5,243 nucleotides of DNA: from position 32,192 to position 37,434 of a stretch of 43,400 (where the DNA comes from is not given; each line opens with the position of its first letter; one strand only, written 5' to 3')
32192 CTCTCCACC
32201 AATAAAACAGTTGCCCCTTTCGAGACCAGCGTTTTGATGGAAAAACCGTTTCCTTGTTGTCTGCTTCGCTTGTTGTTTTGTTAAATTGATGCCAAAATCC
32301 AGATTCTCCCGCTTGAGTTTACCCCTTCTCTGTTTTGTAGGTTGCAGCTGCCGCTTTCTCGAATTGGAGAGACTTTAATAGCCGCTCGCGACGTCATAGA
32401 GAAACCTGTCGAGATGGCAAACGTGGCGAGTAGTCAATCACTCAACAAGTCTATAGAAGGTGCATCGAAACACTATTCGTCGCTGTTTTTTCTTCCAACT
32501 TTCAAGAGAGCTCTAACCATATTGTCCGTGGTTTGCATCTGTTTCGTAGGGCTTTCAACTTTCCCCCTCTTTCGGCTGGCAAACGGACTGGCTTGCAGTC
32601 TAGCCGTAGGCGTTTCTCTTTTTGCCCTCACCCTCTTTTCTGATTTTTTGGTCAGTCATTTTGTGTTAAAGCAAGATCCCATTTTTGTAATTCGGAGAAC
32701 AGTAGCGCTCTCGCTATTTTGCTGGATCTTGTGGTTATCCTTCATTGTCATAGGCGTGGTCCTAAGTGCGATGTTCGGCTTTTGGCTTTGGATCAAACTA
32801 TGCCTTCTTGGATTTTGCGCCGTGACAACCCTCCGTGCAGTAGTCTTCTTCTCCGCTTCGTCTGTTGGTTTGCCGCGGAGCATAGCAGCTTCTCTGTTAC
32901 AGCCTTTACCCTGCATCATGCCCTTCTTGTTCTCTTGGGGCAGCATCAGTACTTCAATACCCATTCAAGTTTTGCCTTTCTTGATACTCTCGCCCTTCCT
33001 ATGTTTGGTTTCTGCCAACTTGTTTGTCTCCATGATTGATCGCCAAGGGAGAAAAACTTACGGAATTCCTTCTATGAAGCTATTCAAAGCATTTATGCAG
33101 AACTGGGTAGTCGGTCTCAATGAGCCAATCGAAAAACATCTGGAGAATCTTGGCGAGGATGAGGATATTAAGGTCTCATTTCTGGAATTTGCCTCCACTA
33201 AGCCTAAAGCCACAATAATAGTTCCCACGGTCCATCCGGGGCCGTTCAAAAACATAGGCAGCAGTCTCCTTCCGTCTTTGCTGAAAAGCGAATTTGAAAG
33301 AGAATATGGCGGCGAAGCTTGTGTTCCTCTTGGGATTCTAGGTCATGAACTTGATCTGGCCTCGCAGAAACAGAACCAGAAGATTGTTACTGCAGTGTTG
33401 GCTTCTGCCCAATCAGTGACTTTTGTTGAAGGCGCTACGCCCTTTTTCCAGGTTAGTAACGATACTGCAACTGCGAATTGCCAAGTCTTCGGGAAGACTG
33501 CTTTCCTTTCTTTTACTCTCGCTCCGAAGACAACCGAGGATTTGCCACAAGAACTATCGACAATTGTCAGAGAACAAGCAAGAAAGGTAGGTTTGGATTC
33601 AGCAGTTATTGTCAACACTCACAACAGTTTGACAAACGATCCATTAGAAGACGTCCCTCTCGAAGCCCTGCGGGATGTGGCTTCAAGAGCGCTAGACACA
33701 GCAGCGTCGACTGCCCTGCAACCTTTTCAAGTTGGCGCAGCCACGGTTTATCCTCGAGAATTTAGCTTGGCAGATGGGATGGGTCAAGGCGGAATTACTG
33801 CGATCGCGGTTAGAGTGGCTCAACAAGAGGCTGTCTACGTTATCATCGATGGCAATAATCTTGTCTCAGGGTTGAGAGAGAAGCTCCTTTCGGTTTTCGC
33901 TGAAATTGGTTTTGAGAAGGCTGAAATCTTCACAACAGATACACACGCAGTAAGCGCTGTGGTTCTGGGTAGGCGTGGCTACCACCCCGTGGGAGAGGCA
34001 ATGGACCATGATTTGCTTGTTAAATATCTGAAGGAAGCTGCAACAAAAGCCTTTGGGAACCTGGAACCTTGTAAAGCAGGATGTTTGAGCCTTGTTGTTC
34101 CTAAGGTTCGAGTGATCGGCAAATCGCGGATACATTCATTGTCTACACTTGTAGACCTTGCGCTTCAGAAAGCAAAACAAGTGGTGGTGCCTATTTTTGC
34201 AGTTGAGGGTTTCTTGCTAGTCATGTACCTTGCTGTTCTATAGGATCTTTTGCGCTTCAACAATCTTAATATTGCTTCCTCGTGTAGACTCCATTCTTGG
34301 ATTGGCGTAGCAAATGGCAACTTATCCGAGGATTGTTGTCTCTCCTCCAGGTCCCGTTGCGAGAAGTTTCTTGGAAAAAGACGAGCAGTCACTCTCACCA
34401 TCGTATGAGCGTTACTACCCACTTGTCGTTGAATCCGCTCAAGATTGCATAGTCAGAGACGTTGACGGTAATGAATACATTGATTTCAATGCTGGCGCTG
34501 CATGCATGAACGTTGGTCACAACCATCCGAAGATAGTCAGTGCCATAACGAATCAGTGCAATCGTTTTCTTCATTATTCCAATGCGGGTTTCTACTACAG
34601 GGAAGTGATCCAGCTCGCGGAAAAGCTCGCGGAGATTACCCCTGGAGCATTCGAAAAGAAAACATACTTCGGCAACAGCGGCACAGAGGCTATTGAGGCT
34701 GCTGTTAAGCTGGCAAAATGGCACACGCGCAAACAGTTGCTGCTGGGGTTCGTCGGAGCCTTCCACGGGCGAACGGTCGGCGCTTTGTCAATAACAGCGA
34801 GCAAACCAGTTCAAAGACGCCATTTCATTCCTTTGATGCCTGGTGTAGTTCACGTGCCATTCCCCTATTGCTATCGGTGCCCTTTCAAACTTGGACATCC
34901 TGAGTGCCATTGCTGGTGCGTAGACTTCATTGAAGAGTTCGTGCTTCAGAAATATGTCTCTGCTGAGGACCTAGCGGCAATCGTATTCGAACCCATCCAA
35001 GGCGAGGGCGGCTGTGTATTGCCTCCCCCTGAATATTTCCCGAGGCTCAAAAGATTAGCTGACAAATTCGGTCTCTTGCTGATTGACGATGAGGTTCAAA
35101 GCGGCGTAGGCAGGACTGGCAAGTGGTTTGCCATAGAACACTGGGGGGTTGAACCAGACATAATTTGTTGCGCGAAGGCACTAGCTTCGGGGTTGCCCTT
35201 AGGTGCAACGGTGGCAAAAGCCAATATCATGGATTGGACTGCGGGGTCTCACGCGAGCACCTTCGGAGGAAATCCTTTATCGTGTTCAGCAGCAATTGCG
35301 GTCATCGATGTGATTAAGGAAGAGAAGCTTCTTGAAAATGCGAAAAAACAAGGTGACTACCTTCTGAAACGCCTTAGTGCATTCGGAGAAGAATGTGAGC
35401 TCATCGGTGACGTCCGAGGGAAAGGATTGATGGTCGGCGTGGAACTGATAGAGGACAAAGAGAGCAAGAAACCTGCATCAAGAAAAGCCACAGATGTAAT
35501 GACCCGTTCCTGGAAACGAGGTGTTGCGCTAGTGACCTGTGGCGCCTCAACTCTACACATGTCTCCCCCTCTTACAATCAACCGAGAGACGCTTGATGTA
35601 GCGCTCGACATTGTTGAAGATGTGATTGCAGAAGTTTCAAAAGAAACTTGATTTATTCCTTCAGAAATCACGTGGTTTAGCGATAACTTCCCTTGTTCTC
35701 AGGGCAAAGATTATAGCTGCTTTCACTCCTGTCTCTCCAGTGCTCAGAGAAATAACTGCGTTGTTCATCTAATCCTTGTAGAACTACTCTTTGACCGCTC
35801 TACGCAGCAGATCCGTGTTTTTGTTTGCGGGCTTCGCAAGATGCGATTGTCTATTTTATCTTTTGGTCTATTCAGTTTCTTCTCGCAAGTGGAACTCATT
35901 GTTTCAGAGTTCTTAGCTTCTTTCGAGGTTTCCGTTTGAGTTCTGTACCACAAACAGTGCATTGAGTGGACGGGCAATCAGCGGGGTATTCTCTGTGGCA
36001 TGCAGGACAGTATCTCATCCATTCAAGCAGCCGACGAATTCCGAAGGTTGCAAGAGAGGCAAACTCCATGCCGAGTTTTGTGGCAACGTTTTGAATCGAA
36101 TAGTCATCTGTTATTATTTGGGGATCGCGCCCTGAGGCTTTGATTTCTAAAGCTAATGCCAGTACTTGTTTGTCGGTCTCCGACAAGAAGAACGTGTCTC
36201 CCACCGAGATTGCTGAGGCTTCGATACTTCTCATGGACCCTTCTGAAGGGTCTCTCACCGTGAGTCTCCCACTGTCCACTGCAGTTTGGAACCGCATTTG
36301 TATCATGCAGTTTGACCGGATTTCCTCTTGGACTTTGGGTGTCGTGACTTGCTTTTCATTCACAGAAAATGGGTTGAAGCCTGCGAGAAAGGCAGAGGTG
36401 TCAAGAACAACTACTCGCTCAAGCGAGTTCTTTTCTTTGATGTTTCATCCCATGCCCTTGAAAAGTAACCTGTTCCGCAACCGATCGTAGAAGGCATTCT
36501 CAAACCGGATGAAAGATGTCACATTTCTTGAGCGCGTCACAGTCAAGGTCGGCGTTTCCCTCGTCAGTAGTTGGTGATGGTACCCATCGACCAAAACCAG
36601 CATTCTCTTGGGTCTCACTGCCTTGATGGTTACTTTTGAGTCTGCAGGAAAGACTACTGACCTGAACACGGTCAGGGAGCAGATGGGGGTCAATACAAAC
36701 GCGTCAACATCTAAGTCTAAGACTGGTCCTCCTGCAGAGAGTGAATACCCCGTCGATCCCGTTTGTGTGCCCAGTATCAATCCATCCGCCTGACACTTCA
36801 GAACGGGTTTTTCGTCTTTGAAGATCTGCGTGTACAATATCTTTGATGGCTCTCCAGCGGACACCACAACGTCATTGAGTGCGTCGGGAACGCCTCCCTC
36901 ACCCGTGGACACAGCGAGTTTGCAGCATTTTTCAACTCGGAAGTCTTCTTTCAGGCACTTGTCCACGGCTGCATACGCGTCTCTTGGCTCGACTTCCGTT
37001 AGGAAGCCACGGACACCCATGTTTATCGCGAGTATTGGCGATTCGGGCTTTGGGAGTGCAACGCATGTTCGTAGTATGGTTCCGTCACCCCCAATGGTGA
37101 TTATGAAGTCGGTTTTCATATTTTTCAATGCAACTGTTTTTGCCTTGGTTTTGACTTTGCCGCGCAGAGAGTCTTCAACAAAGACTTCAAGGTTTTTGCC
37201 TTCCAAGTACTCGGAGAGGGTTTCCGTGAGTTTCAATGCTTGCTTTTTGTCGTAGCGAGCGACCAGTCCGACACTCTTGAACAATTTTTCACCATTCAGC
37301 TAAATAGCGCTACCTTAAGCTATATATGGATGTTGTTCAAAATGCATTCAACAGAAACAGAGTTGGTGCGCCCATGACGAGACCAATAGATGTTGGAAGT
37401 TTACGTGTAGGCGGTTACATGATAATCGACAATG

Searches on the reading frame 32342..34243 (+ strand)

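Call 56: search_protein_families(library=pfam, proteins=[window:32342-34243:+], max_evalue=0.00001)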
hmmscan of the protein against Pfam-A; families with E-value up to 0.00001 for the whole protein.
window:32342-34243:+ (633 aa): 1 family
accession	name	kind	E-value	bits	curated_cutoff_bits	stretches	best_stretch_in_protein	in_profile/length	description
PF09843.14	DUF2070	-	4.6e-117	392.1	30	1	42-620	2-555/561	Predicted membrane protein (DUF2070)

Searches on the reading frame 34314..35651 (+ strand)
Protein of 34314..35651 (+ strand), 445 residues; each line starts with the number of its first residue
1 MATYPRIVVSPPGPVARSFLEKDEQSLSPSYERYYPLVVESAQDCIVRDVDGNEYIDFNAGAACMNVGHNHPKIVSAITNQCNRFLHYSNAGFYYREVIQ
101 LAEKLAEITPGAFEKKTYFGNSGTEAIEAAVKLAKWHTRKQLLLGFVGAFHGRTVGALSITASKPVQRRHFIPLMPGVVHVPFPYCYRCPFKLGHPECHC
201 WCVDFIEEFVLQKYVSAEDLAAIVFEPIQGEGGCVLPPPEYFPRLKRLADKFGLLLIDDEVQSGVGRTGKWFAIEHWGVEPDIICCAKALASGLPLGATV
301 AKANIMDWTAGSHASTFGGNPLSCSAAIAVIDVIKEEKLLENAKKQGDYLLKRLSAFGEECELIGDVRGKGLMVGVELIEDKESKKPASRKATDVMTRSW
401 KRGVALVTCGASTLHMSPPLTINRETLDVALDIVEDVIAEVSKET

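Call 56: search_protein_families(library=pfam, proteins=[window:34314-35651:+], max_evalue=0.00001)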
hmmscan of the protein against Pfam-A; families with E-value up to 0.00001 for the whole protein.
window:34314-35651:+ (445 aa): 1 family
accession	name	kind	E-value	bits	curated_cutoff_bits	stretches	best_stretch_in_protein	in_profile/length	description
PF00202.27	Aminotran_3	-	3.8e-120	401.7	30.5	1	35-438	9-403/403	Aminotransferase class-III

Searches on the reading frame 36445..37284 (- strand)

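Call 102: search_protein_families(library=pfam, proteins=[window:36445-37284:-], max_evalue=0.01)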
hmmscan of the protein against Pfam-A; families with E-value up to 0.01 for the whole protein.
window:36445-37284:- (279 aa): 3 families
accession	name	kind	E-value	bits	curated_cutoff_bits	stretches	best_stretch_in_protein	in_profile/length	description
PF20143.4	NAD_kinase_C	-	3.7e-24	85.3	23.7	1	136-260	1-125/126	ATP-NAD kinase C-terminal domain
PF01513.26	NAD_kinase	-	1.6e-21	77.4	25.5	1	5-114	1-129/130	ATP-NAD kinase N-terminal domain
PF00781.29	DAGK_cat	-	0.00043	20.3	23.6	1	13-84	12-84/125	Diacylglycerol kinase catalytic domain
